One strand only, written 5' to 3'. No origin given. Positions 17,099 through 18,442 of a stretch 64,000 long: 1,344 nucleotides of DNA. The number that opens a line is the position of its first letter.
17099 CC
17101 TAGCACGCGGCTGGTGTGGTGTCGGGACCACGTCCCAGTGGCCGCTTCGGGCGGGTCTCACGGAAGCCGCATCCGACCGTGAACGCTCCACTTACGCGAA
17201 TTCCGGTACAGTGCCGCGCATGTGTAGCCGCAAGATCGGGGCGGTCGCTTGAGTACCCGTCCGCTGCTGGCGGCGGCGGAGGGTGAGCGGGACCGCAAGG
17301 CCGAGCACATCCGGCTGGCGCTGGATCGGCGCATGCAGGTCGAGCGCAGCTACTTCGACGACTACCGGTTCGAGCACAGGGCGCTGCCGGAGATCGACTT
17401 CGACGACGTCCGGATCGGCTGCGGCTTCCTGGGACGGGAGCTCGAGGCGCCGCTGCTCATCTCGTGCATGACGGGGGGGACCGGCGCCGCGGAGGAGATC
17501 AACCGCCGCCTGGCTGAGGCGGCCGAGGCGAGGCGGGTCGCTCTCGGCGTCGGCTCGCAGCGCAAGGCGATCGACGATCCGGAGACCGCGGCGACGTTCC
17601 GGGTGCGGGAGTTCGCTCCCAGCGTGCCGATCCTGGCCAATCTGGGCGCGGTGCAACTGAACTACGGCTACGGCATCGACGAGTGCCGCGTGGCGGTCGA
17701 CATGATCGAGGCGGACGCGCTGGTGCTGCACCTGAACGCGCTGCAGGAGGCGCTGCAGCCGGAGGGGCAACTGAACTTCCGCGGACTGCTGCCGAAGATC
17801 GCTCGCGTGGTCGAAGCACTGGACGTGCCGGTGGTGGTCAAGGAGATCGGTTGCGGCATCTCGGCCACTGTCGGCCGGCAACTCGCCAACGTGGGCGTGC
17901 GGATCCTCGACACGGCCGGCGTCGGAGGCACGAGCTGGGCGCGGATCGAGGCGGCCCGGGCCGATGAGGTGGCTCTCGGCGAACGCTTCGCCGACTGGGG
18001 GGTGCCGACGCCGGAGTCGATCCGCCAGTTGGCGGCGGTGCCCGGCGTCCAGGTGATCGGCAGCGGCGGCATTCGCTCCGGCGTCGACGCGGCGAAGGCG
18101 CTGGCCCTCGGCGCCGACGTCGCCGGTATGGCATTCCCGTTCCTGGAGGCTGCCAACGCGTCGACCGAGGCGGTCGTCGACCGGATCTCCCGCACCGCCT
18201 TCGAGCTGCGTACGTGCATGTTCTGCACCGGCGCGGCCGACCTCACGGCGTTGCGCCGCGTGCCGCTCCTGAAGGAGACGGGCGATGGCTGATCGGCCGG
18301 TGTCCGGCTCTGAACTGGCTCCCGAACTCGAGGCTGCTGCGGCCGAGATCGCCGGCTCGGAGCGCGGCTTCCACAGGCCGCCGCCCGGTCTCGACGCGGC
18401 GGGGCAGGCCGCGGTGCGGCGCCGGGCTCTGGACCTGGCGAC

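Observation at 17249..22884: Mevalonate operon with isopentenyl phosphate kinase and no phosphomevalonate kinase: alternative (archaeal/Chloroflexi-type) MVA route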

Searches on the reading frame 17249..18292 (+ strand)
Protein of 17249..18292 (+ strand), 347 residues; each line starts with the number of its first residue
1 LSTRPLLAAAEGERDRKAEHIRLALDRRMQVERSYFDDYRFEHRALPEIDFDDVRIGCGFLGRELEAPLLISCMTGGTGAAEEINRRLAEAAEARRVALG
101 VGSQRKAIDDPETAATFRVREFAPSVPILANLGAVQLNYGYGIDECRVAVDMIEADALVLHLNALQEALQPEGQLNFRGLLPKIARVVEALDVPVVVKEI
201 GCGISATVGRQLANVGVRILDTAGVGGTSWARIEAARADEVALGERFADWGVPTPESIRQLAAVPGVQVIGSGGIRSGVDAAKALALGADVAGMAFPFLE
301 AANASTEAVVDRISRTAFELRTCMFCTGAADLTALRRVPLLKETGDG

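Call 4: search_protein_families(library=pfam, proteins=[window:17249-18292:+])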
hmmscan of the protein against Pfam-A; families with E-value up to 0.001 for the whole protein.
window:17249-18292:+ (347 aa): 3 families
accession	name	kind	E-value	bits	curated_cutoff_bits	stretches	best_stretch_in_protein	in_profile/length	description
PF01070.24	FMN_dh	-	1.4e-19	70.8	24.9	2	183-337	209-345/350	FMN-dependent dehydrogenase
PF01645.23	Glu_synthase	-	0.00013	21.7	20.4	0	267-297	276-306/369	Conserved region in glutamate synthase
PF00478.31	IMPDH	-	0.00025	20.6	25.6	0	258-296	196-237/345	IMP dehydrogenase / GMP reductase domain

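Call 5: search_protein_families(library=ncbifam, proteins=[window:17249-18292:+])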
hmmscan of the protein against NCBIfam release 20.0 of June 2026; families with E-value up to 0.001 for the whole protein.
window:17249-18292:+ (347 aa): 5 families
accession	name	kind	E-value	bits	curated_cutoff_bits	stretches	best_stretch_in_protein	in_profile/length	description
TIGR02151.1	IPP_isom_2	equivalog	1.2e-116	389.3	281.3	1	16-341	2-335/338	type 2 isopentenyl-diphosphate Delta-isomerase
NF008398.0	PRK11197.1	subfamily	1.1e-05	24.4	376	1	267-340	301-375/381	L-lactate dehydrogenase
TIGR03966.1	actino_HemFlav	equivalog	4.7e-05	22.3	470.85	0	254-311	285-347/385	pre-mycofactocin synthase MftD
NF033901.1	L_lactate_LldD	exception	6.5e-05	22.1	550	1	266-336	300-371/377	FMN-dependent L-lactate dehydrogenase LldD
TIGR01302.1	IMP_dehydrog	equivalog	0.00031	19.8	481.5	1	259-295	320-356/450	IMP dehydrogenase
